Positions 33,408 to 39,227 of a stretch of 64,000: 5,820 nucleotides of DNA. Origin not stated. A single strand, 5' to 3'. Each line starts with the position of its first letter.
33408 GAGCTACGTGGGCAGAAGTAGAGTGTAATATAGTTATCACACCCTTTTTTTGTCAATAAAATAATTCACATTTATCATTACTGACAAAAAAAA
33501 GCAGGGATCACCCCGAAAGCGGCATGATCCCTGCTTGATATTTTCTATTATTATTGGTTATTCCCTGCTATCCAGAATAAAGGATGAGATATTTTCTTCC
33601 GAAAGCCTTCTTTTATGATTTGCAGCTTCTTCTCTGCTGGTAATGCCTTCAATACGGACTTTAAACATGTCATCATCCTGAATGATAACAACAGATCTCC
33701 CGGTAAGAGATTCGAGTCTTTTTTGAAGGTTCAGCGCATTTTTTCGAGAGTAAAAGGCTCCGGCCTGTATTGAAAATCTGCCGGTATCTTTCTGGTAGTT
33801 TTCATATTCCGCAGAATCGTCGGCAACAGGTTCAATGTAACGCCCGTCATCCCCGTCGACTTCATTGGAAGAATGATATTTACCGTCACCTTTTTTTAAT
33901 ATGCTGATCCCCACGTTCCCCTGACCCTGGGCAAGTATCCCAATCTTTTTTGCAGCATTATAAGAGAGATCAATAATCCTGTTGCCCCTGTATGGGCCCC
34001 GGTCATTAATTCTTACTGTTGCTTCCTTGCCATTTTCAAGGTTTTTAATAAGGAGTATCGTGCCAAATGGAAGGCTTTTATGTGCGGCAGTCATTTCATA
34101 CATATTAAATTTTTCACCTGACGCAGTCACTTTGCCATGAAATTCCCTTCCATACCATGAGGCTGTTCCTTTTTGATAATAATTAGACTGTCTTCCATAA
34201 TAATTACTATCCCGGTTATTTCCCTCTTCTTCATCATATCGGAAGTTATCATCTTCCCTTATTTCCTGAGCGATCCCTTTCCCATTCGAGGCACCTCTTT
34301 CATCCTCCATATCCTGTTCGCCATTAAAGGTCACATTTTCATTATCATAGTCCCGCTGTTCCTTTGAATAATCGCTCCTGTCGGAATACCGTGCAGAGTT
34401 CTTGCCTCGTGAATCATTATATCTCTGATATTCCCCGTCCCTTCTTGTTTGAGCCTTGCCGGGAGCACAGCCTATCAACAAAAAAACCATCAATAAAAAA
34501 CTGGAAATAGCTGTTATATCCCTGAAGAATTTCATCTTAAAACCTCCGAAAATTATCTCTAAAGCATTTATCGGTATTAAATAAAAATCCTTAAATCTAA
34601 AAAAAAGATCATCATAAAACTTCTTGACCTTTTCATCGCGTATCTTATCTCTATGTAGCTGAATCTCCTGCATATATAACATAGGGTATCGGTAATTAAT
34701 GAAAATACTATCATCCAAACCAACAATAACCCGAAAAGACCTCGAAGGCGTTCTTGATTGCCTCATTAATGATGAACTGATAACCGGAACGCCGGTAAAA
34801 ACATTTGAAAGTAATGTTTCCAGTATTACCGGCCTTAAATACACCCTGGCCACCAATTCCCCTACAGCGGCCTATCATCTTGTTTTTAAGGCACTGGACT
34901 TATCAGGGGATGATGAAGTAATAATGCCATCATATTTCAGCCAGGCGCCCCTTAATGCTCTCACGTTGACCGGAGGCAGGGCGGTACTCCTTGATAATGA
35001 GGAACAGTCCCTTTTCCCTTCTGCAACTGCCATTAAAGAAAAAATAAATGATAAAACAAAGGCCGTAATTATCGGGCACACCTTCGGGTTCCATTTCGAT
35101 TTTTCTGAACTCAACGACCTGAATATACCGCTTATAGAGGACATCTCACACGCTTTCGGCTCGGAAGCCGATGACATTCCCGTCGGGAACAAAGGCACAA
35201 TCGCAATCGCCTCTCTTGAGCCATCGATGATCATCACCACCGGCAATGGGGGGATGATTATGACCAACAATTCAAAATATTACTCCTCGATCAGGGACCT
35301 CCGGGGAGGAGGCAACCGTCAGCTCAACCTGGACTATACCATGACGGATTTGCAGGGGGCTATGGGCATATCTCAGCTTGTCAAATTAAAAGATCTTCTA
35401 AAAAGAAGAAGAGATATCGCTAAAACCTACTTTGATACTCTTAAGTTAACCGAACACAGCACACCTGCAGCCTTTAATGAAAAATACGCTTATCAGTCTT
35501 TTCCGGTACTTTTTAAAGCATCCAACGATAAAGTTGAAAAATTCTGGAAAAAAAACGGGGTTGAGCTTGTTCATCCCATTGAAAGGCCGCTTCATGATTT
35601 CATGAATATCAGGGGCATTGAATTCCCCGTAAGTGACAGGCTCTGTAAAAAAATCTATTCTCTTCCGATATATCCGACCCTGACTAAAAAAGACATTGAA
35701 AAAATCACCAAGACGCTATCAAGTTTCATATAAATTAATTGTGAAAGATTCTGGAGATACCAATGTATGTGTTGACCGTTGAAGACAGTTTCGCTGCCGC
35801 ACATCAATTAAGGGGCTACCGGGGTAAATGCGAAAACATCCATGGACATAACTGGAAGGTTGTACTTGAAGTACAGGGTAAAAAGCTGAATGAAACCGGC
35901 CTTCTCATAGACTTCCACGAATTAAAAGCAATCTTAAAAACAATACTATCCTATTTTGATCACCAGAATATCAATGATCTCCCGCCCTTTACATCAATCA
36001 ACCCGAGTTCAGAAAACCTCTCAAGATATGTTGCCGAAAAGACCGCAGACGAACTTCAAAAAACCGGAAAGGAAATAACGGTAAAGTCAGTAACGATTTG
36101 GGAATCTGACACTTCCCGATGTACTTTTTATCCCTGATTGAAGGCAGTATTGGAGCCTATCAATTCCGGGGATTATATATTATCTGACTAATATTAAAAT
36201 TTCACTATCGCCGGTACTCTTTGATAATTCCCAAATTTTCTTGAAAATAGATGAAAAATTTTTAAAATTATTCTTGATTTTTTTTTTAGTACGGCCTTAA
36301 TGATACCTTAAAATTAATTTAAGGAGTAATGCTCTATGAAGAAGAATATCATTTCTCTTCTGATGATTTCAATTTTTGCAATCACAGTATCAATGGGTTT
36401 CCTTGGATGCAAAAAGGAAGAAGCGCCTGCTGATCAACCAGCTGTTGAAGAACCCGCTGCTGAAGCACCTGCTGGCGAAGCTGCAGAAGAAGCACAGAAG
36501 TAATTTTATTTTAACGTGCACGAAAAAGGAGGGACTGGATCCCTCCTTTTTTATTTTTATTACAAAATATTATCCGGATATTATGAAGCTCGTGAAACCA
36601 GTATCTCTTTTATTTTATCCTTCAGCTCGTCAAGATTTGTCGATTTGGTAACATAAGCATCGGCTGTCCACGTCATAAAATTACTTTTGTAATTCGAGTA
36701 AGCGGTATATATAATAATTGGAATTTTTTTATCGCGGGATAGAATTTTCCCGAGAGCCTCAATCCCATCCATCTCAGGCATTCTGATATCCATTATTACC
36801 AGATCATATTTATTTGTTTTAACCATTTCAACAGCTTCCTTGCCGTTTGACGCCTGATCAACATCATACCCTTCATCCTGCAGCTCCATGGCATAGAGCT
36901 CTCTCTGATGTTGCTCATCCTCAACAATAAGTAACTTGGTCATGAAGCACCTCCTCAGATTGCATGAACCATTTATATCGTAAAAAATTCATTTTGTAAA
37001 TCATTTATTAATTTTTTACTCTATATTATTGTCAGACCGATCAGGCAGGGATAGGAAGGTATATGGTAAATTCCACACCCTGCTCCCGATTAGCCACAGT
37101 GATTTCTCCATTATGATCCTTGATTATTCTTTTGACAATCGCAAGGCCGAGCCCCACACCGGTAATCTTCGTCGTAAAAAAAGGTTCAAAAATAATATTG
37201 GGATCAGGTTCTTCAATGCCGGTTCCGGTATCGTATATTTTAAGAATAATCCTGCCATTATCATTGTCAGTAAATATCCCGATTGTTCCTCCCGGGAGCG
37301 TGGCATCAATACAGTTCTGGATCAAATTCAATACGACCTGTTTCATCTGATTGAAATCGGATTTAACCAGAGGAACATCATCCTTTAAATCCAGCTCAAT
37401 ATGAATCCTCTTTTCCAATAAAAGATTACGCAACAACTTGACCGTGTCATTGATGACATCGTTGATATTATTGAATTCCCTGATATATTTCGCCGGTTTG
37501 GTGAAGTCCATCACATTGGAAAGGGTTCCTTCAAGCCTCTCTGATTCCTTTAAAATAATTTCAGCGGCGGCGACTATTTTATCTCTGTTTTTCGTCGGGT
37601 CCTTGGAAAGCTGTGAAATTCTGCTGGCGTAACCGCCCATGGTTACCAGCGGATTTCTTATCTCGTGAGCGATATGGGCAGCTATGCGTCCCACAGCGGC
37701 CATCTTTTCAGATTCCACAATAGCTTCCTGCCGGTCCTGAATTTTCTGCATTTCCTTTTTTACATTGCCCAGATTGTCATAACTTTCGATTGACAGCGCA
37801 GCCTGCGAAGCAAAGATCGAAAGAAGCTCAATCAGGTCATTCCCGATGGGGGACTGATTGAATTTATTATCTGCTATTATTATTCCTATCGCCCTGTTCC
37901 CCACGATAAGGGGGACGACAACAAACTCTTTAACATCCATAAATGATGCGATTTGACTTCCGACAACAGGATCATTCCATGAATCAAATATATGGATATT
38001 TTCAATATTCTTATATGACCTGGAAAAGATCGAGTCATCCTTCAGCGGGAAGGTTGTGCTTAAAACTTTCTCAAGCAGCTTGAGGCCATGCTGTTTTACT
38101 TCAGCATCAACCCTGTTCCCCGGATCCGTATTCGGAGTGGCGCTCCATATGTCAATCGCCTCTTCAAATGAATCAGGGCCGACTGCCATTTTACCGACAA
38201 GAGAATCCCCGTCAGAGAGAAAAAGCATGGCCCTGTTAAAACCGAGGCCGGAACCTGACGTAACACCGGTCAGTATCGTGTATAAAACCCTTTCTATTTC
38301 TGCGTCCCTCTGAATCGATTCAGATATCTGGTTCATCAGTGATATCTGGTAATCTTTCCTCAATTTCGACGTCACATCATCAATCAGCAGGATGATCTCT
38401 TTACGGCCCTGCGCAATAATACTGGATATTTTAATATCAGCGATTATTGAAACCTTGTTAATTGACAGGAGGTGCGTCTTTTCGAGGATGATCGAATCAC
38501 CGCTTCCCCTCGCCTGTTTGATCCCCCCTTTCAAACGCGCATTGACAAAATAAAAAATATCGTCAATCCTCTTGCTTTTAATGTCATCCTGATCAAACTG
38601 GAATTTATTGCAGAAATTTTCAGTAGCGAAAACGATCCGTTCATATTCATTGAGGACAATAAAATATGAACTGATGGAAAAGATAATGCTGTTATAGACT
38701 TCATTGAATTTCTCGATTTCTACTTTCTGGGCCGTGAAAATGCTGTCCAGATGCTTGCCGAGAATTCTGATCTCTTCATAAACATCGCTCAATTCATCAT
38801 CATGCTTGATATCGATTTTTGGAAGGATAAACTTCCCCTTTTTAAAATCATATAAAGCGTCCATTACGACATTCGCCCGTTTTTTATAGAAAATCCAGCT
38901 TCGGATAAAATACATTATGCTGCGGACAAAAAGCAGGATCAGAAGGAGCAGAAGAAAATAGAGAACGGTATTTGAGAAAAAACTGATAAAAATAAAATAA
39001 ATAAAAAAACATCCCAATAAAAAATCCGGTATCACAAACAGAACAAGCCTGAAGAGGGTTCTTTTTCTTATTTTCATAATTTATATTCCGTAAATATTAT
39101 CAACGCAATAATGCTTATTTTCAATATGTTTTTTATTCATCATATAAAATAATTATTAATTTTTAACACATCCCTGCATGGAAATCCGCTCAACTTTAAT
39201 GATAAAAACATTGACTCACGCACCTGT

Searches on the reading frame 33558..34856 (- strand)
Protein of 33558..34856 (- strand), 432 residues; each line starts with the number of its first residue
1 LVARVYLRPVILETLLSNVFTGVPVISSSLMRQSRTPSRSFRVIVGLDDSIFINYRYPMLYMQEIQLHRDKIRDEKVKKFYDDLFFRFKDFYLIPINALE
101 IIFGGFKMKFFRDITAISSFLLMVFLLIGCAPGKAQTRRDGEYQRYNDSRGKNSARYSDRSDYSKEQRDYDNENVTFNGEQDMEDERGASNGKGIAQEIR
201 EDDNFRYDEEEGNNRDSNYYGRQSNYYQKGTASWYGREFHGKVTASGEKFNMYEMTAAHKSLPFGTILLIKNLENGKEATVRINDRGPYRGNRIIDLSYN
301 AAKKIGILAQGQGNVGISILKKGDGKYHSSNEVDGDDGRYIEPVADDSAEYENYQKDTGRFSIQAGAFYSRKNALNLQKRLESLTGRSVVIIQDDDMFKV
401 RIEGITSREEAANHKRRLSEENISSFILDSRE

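Call 104: search_protein_families(library=pfam, proteins=[window:33558-34856:-], max_evalue=0.00001)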
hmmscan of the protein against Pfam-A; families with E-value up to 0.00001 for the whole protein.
window:33558-34856:- (432 aa): 2 families
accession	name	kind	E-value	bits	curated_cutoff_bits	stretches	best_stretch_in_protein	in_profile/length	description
PF03330.24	DPBB_1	-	4.8e-24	84.8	28.8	1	228-315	2-81/83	Lytic transglycolase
PF05036.18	SPOR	-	1.2e-11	45.2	21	1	358-427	2-74/76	SPOR domain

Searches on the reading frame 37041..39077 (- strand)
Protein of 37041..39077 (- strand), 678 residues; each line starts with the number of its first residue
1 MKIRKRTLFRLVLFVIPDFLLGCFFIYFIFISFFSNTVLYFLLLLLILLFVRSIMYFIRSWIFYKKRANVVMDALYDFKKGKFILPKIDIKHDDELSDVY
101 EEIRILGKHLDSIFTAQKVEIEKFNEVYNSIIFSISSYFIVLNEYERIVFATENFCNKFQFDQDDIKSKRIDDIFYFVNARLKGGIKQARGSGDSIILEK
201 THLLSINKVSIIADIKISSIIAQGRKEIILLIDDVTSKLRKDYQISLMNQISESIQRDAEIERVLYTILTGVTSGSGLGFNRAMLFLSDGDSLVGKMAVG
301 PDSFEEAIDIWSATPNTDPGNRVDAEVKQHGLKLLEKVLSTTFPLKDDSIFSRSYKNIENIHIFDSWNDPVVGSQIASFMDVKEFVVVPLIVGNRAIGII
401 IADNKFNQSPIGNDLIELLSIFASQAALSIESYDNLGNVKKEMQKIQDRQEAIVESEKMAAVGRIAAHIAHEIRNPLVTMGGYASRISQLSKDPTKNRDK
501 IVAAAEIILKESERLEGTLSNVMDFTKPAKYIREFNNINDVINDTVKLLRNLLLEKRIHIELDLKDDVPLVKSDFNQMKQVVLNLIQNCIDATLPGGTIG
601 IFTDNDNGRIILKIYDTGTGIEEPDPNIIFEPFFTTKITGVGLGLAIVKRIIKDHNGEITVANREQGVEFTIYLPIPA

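Call 104: search_protein_families(library=pfam, proteins=[window:37041-39077:-], max_evalue=0.00001)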
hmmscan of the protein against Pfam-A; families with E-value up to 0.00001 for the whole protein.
window:37041-39077:- (678 aa): 3 families
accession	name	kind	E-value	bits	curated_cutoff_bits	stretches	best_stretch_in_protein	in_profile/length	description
PF02518.31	HATPase_c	-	2.1e-22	80.1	26.4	1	575-677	3-110/111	Histidine kinase-, DNA gyrase B-, and HSP90-like ATPase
PF00512.31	HisKA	-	2.5e-09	37.5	26.9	1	463-527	3-62/66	His Kinase A (phospho-acceptor) domain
PF01590.32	GAF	-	4.9e-07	30.8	22.4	1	261-430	2-133/133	GAF domain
